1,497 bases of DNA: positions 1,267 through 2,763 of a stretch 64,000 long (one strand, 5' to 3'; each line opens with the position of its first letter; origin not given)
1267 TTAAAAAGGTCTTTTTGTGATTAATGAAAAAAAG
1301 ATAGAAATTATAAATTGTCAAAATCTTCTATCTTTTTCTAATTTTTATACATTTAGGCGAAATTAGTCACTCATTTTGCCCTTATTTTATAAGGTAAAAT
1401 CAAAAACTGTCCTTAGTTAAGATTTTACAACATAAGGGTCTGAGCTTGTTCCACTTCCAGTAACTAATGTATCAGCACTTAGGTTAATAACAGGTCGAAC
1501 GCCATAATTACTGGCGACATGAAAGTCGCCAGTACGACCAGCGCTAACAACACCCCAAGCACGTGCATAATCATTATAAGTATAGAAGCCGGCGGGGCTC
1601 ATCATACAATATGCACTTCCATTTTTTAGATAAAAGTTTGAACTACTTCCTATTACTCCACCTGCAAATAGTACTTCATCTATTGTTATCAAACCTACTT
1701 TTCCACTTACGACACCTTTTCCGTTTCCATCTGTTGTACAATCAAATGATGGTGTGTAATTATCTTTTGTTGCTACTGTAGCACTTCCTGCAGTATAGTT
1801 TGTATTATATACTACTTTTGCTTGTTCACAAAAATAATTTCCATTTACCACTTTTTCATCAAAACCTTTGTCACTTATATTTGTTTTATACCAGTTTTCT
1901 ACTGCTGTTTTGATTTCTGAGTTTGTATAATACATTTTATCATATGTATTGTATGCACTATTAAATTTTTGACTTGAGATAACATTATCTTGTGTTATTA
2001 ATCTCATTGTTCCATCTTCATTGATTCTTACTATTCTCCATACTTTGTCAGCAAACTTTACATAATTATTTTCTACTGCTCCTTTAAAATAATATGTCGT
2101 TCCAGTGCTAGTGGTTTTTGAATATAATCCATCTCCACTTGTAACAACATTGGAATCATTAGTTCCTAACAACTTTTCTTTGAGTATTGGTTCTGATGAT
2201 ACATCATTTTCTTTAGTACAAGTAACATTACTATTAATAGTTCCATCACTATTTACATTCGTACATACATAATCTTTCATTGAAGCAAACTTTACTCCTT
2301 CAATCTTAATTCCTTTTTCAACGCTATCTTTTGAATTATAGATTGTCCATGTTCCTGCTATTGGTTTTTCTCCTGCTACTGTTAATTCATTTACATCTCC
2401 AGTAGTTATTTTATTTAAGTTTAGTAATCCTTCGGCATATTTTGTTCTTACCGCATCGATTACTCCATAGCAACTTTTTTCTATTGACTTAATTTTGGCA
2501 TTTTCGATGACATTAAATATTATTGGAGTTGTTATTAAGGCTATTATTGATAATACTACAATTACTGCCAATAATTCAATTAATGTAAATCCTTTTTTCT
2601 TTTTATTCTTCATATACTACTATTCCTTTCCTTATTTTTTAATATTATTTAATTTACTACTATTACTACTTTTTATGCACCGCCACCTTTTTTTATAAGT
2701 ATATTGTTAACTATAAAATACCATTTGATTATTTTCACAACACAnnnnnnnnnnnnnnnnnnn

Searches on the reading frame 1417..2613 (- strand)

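Call 83: search_protein_families(library=pfam, proteins=[window:1417-2613:-], max_evalue=0.001)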
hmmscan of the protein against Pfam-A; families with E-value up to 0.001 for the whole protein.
window:1417-2613:- (398 aa): 2 families
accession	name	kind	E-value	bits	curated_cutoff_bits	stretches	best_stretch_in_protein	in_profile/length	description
PF07963.17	N_methyl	-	2e-08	33.9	21.2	1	4-28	2-26/27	Prokaryotic N-terminal methylation motif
PF16964.10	TadF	-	0.00012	22.5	27.3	1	4-125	4-116/178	Putative tight adherence pilin protein F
